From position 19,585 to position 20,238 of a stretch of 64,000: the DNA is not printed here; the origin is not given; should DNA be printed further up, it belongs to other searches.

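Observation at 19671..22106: Sigma-28-driven five-ORF operon with no recognisable flagellar or other family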

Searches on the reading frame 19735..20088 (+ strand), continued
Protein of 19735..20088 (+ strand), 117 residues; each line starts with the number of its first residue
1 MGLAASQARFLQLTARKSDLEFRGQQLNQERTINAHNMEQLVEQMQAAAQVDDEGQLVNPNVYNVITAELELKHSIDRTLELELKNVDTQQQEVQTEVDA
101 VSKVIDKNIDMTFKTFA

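Call 51: fold_search(model_id=the predicted structure, library=pdb)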
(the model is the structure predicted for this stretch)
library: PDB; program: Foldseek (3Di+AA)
matches with E <= 10: 669; with E <= 0.001: 0
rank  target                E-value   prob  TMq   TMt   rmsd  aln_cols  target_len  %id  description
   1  4ilo_A                1.1e-01  0.92  0.48  0.28   5.5       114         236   17  2.12A resolution structure of CT398 from Chlamydia trachomatis (released 2014-01-01)
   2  1fxk_A                1.2e-01  0.82  0.37  0.41   9.5       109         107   16  CRYSTAL STRUCTURE OF ARCHAEAL PREFOLDIN (GIMC). (released 2000-12-06)
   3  1fxk_B                2.0e-01  0.69  0.37  0.40   9.1       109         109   16  CRYSTAL STRUCTURE OF ARCHAEAL PREFOLDIN (GIMC). (released 2000-12-06)
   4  5nen_B                2.1e-01  0.75  0.44  0.28   9.4       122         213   15  Crystal structure of the soluble domain of LipC, a membrane fusion protein of a type I secretion system (released 2017-11-22)
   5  8i7r_D5               2.6e-01  0.75  0.48  0.43  10.3       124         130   16  In situ structure of axonemal doublet microtubules in mouse sperm with 48-nm repeat (released 2023-10-11)
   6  5nen_A                2.7e-01  0.66  0.44  0.23   9.6       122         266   16  Crystal structure of the soluble domain of LipC, a membrane fusion protein of a type I secretion system (released 2017-11-22)
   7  8iyj_T5               3.5e-01  1.00  0.78  0.76   2.7       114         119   16  Cryo-EM structure of the 48-nm repeat doublet microtubule from mouse sperm (released 2023-07-05)
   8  9qgy_G                4.2e-01  0.84  0.48  0.20   4.5        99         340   14  Structure of the YbjP lipoprotein bound to the MacAB-TolC tripartite efflux pump (released 2026-03-25)
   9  8gmh_C                4.2e-01  0.77  0.52  0.46   5.1       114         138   11  Crystal Structure of the ternary complex of TelA-LXG, LapA3, and LapA4 (released 2024-01-10)
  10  8dk2_C                4.5e-01  1.00  0.75  0.13   1.7       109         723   17  CryoEM structure of Pseudomonas aeruginosa PA14 JetABC in an unclamped state trapped in ATP dependent dimeric form (released 2022-10-05)
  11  4whe                  5.1e-01  1.00  0.85  0.73   2.0       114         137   10  Crystal structure of E. coli phage shock protein A (PspA 1-144) (released 2015-09-02)
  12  8dk2_D                5.1e-01  0.99  0.74  0.13   2.4       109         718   16  CryoEM structure of Pseudomonas aeruginosa PA14 JetABC in an unclamped state trapped in ATP dependent dimeric form (released 2022-10-05)
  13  6z6f_D                5.1e-01  0.98  0.75  0.19   3.3       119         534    9  HDAC-PC (released 2021-02-17)
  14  5sxa_B                5.1e-01  0.63  0.47  0.30   7.3       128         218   11  Crystal Structure of PI3Kalpha in complex with fragment 10 (released 2017-02-15)
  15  9ijj_c                5.1e-01  0.63  0.45  0.16   5.6       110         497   14  In situ structure of the central apparatus in mouse sperm axoneme. (released 2025-06-04)
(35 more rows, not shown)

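Call 55: search_protein_families(library=pfam, proteins=[P0275, P0375, P0346, P0359, P0368, P0369, P0340, P0348, P0364, P0281], max_evalue=0.01)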
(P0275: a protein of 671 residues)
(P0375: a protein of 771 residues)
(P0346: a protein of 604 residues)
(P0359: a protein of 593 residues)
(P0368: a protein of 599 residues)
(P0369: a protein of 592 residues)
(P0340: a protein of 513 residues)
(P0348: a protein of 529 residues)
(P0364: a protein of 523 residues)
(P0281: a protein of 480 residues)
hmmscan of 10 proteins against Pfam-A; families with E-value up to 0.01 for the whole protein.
P0275 (671 aa): 2 families
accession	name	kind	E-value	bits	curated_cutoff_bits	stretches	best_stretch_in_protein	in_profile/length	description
PF07581.17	Glug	-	3.7e-13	49.4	20.5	2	384-411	1-28/28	The GLUG motif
PF05342.19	Peptidase_M26_N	-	1e-08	35.1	27.7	1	169-282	142-250/250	M26 IgA1-specific Metallo-endopeptidase N-terminal region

P0375 (771 aa): 0 families

P0346 (604 aa): 0 families

P0359 (593 aa): 1 family
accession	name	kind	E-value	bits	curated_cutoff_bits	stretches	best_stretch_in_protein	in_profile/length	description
PF00404.24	Dockerin_1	-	2.9e-13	50.2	22.9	2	284-332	3-52/57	Dockerin type I domain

P0368 (599 aa): 2 families
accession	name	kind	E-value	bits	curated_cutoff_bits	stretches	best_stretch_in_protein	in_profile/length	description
PF13511.11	DUF4124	-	0.0022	18.7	22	0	362-373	17-28/56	Domain of unknown function (DUF4124)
PF19092.6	DUF5780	-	0.008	16.8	28.2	0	478-561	6-92/109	Family of unknown function (DUF5780)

P0369 (592 aa): 0 families

P0340 (513 aa): 0 families

P0348 (529 aa): 0 families

P0364 (523 aa): 0 families

P0281 (480 aa): 0 families

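Call 57: search_protein_families(library=pfam, alignment_id=A4, max_evalue=0.0001)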
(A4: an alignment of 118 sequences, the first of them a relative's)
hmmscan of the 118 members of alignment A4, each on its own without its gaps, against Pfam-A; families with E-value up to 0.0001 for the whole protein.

A. member 1, P0247 (250 aa): 0 families

B. families by the number of members that match (of 118 scanned): 3 families
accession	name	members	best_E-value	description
PF00404.24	Dockerin_1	1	2.9e-13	Dockerin type I domain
PF07581.17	Glug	1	3.7e-13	The GLUG motif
PF05342.19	Peptidase_M26_N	1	1e-08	M26 IgA1-specific Metallo-endopeptidase N-terminal region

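Call 83: find_homologous_proteins(query=L001:8391-9287:+, max_evalue=1e-20)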
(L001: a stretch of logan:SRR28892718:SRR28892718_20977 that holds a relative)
Query L001:8391-9287:+ (298 aa): 447 proteins with E <= 1e-20 among 8000 candidates; the best 120 are listed.
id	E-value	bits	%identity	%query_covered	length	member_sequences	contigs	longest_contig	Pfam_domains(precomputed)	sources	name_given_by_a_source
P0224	7.8e-175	598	98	100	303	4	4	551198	-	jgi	jgi:hypothetical protein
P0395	2.3e-156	537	85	100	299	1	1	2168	-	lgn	-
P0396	3.9e-151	520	83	100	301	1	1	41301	-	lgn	-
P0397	1.8e-145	502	82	100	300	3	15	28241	-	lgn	-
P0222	7.6e-143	493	80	100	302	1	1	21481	-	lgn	-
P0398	1.1e-139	483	79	100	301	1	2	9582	-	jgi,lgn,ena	jgi:hypothetical protein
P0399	3.7e-134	465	75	100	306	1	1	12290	-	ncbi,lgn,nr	ncbi:MAG: hypothetical protein KTR14_02305 [Vampirovibrio sp.]|nr:hypothetical protein [Vampirovibri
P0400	5.4e-131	454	77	96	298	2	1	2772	-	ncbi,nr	ncbi:MAG: hypothetical protein K2X66_05605, partial [Cyanobacteria bacterium]|nr:hypothetical protei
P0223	7.4e-131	454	72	100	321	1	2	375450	-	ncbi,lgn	-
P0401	3.9e-130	451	71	100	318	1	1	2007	-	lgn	-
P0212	3.8e-129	448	70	100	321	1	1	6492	-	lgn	-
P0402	1.6e-128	446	74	100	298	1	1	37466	-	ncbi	-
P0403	6.5e-128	444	69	100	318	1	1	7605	-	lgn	-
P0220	3.3e-127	442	73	100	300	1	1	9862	-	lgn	-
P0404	4.0e-127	442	69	100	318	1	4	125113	-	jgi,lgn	jgi:hypothetical protein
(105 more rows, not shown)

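Call 94: search_protein_families(library=padloc, proteins=[window:19735-20088:+], max_evalue=0.01)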
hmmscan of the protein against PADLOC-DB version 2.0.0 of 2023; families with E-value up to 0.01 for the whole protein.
window:19735-20088:+ (117 aa): 0 families
